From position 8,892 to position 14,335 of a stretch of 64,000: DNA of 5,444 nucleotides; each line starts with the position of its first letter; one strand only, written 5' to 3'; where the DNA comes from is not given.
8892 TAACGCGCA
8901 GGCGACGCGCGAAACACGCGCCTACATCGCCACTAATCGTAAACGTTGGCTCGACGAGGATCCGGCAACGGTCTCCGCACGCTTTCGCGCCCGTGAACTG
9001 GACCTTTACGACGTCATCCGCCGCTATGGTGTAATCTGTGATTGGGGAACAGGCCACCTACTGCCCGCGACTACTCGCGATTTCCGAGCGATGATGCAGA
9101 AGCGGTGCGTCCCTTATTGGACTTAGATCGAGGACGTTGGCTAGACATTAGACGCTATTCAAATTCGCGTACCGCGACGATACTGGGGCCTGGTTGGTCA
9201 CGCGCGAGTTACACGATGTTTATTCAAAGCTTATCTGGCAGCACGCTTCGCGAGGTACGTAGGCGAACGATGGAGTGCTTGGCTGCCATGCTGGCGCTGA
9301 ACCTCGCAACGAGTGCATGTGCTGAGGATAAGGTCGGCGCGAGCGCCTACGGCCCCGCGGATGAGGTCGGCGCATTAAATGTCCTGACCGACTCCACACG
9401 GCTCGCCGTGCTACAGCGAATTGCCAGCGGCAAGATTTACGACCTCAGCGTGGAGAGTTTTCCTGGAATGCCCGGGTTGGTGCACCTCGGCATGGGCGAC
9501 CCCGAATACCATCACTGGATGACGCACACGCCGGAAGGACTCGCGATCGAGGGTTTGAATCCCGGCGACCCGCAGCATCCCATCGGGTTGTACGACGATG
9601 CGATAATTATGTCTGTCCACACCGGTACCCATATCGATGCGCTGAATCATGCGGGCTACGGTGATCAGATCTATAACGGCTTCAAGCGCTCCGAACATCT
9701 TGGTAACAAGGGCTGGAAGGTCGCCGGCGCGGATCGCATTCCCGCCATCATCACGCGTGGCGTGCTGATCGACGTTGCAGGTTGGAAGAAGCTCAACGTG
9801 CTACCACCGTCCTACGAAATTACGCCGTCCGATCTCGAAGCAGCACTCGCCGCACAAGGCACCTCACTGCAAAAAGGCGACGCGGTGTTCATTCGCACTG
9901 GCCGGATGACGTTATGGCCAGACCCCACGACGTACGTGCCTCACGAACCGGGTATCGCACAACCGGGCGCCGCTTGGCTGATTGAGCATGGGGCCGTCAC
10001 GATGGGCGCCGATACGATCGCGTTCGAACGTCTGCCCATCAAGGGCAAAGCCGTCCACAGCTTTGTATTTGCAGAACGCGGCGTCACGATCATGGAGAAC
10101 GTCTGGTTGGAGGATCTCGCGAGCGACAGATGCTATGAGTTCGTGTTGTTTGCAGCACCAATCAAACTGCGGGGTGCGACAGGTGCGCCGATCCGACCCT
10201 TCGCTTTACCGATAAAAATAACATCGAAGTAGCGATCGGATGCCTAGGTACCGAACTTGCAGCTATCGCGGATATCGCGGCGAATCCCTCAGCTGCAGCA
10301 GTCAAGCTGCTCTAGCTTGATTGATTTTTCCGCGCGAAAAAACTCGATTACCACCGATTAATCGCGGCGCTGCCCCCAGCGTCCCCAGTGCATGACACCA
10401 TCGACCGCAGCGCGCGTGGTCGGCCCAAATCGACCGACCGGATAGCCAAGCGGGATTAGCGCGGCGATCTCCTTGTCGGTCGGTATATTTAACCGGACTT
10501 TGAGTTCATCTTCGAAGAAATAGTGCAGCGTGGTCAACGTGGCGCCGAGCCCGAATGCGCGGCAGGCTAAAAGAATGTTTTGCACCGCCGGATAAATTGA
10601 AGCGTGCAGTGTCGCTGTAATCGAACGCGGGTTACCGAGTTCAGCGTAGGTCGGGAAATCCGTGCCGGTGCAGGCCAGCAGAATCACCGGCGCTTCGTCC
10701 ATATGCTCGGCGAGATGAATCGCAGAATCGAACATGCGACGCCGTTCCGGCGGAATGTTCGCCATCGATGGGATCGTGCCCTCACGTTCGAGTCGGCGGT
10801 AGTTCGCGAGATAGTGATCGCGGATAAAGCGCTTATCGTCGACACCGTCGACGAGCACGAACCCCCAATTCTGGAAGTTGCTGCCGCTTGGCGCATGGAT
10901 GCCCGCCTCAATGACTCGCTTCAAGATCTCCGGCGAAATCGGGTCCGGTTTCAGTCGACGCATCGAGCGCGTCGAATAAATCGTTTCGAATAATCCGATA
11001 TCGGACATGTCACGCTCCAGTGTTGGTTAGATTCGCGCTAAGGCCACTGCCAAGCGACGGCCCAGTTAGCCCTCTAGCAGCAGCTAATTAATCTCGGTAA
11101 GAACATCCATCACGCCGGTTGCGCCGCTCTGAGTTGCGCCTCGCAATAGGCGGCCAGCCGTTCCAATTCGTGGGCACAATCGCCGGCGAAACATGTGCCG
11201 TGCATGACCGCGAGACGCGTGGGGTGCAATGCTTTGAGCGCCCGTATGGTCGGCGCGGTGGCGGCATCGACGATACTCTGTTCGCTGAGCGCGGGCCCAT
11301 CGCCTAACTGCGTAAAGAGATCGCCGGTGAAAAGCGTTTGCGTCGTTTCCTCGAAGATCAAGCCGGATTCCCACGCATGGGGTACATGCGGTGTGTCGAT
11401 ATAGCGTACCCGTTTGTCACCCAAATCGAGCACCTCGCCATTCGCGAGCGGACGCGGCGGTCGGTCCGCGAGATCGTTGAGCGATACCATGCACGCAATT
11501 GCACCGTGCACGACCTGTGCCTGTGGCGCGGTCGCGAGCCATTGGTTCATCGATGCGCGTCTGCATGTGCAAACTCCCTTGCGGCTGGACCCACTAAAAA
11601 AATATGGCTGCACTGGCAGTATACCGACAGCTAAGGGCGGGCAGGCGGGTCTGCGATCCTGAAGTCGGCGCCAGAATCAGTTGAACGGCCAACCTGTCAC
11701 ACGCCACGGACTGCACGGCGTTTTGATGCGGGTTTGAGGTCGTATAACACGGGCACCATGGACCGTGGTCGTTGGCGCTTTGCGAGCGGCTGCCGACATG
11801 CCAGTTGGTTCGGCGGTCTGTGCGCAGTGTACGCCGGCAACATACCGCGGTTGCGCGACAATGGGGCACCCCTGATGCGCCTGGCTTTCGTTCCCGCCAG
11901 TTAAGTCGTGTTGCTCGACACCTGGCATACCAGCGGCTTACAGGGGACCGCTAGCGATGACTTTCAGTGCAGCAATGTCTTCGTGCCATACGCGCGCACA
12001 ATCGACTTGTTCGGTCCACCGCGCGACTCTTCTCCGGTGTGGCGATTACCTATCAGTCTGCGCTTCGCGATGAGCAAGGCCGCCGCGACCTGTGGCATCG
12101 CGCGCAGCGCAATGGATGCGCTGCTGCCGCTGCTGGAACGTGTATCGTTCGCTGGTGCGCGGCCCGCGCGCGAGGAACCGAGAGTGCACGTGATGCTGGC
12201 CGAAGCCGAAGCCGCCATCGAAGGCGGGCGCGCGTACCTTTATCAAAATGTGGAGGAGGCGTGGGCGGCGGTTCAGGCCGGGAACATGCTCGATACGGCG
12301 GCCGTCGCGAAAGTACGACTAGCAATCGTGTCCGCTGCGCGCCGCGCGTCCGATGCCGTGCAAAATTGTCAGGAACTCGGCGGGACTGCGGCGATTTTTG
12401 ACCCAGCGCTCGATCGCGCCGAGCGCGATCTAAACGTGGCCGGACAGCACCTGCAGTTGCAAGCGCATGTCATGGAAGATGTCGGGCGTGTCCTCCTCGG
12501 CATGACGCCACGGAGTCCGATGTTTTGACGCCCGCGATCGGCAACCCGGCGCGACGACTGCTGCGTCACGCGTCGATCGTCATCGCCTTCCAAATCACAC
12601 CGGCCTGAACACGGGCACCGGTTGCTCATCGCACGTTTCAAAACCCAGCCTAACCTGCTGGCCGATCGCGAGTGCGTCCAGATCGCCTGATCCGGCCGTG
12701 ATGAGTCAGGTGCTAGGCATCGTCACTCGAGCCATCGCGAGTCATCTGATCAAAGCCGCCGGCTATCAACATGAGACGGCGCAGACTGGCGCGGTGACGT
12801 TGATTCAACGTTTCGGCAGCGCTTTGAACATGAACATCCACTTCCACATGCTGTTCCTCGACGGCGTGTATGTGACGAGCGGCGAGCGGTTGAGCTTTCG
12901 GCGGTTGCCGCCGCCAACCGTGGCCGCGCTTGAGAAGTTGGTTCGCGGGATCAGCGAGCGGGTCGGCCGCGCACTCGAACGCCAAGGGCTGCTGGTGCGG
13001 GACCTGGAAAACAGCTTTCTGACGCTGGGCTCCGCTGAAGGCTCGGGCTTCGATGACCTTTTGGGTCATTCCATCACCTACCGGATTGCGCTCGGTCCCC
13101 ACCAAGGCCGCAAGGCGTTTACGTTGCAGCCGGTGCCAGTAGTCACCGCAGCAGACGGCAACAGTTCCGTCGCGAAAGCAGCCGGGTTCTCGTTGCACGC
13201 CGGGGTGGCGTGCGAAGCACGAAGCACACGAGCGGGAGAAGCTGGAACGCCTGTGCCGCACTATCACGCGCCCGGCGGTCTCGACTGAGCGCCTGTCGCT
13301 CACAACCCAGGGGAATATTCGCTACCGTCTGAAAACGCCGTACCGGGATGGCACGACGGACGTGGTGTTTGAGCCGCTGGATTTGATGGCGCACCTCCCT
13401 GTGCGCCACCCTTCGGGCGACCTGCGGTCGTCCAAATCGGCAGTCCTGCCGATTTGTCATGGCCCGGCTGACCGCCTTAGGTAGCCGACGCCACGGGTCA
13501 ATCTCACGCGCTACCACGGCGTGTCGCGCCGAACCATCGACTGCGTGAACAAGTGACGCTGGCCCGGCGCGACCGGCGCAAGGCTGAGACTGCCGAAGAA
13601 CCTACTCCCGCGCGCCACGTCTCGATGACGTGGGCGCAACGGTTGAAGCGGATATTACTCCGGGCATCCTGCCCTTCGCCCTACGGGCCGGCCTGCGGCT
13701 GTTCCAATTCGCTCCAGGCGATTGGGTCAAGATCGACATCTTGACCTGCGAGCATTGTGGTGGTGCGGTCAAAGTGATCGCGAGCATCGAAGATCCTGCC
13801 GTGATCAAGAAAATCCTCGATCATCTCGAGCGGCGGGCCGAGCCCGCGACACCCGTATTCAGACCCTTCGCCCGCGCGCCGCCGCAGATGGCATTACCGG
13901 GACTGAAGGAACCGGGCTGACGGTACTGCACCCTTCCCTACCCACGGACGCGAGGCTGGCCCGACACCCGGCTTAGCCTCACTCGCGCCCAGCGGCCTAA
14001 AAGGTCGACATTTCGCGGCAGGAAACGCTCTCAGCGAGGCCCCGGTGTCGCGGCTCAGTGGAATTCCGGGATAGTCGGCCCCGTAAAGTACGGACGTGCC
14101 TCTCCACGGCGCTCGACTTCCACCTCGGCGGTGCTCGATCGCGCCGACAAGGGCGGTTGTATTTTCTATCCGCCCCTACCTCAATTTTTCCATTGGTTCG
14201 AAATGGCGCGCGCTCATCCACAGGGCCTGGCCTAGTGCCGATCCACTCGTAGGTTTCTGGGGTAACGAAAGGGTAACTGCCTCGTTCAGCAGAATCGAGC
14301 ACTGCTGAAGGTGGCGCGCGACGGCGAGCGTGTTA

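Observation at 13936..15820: Direct ~240 bp repeats flank an intact MetX-like gene; one copy abuts an IS91 tnpA 3' end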

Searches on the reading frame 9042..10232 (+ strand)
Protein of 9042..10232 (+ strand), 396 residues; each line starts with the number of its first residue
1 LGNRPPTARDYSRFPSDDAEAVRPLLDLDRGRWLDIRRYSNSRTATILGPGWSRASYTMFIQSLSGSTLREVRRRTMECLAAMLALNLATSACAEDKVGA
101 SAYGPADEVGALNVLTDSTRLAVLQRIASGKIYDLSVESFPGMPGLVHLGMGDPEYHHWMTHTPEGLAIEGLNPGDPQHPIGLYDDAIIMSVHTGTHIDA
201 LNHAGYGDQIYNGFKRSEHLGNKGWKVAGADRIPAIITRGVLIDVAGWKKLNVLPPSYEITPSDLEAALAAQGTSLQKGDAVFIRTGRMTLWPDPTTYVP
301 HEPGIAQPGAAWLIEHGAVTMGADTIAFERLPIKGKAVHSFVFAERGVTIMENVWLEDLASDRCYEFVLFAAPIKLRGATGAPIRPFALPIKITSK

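Call 9: search_protein_families(library=pfam, proteins=[window:9042-10232:+], max_evalue=0.001)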
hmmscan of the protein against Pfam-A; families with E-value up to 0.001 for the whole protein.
window:9042-10232:+ (396 aa): 1 family
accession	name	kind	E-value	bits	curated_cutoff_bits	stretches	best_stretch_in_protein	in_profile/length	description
PF04199.19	Cyclase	-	2.7e-26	92.9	23.1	1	134-329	2-141/142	Putative cyclase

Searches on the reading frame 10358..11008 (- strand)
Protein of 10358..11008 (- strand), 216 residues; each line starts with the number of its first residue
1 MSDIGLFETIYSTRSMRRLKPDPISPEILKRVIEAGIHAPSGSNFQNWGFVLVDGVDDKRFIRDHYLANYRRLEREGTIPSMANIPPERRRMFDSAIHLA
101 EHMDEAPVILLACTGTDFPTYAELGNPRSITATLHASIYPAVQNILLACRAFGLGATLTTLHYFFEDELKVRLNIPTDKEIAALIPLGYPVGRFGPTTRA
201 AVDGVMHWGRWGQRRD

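Call 9: search_protein_families(library=pfam, proteins=[window:10358-11008:-], max_evalue=0.001)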
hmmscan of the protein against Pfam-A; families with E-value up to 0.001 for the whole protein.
window:10358-11008:- (216 aa): 2 families
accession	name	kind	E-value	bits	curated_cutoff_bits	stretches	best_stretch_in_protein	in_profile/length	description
PF00881.29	Nitroreductase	-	6.1e-26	92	23.5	1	11-189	2-167/167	Nitroreductase family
PF14512.11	TM1586_NiRdase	-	9.5e-05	22.6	27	0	25-54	156-185/215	Putative TM nitroreductase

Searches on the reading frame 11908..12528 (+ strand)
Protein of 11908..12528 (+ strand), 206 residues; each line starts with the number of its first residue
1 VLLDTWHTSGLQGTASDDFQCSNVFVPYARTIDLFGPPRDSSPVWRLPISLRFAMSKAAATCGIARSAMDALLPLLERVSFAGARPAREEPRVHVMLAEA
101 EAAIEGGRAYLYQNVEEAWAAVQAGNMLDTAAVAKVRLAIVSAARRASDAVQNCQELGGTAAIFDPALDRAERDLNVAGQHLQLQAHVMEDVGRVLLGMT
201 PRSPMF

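Call 9: search_protein_families(library=pfam, proteins=[window:11908-12528:+], max_evalue=0.001)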
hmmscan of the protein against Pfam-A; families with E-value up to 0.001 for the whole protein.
window:11908-12528:+ (206 aa): 1 family
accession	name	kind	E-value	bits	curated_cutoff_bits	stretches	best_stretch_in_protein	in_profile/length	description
PF08028.16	Acyl-CoA_dh_2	-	1.8e-20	74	22.7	1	58-185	4-133/134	Acyl-CoA dehydrogenase, C-terminal domain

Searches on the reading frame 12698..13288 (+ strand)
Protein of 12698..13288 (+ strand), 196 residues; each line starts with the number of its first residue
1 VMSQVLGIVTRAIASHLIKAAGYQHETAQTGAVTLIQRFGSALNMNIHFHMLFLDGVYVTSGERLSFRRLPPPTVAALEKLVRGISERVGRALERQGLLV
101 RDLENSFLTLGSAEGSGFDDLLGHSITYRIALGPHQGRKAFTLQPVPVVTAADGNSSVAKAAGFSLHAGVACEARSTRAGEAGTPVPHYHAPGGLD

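Call 9: search_protein_families(library=pfam, proteins=[window:12698-13288:+], max_evalue=0.001)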
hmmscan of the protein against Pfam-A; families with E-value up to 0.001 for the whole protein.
window:12698-13288:+ (196 aa): 1 family
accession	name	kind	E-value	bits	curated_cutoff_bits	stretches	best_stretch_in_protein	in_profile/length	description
PF04986.18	Y2_Tnp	-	6.9e-07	29.9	20.9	1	31-66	1-36/183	Putative transposase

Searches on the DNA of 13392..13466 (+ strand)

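Call 79: search_dna_similar(query=window:13392-13466:+, collection=plasmids, mode=distant, max_rows=30, max_evalue=0.001)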
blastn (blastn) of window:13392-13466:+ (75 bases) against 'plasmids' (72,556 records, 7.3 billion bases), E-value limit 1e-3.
No match.

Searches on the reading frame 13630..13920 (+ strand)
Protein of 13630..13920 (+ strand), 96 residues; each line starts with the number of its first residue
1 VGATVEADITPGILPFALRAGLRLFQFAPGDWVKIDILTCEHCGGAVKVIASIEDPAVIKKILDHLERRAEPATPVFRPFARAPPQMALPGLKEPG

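Call 9: search_protein_families(library=pfam, proteins=[window:13630-13920:+], max_evalue=0.001)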
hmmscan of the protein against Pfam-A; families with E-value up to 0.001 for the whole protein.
window:13630-13920:+ (96 aa): 0 families

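Call 91: find_encoding_contigs(protein=window:13630-13917:+, flank=6000, max_places=10)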
Protein seq(96 aa) (96 aa): 1 contig read that carries it; 1 place shown.
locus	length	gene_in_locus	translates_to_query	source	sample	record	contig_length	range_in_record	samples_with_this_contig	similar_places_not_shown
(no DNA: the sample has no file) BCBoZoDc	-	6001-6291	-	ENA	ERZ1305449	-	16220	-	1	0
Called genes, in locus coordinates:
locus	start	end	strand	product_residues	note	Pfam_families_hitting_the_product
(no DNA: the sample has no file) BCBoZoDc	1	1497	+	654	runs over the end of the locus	PF02538:Hydantoinase_B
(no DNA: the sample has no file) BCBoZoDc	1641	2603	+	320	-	PF04199:Cyclase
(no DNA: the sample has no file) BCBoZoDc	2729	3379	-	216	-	PF00881:Nitroreductase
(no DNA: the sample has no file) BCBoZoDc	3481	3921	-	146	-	-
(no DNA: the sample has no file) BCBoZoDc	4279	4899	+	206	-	PF08028:Acyl-CoA_dh_2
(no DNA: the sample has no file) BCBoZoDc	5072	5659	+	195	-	PF04986:Y2_Tnp (weak)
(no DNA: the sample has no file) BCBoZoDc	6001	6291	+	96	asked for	-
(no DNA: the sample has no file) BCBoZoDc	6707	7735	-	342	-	PF00561:Abhydrolase_1, PF12697:Abhydrolase_6 (weak)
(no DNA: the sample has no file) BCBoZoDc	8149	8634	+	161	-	-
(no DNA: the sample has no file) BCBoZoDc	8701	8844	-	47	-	PF13450:NAD_binding_8 (weak)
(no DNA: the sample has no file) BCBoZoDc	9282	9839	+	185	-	PF09347:DUF1989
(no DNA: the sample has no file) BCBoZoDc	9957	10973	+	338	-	PF07690:MFS_1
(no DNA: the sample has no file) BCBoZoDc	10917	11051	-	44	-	-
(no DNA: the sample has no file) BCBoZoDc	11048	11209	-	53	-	-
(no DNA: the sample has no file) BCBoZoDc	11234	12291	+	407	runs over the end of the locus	PF00872:Transposase_mut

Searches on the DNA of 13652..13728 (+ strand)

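Call 80: search_dna_similar(query=window:13652-13728:+, collection=plasmids, mode=distant, max_rows=30, max_evalue=0.001)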
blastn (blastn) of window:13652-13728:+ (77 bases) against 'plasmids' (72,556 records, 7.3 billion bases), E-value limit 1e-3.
No match.

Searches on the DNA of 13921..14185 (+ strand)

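Call 12: search_dna_similar(query=window:13921-14185:+, collection=plasmids, mode=distant, max_rows=40)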
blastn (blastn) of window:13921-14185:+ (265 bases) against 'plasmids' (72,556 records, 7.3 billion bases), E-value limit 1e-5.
No match.
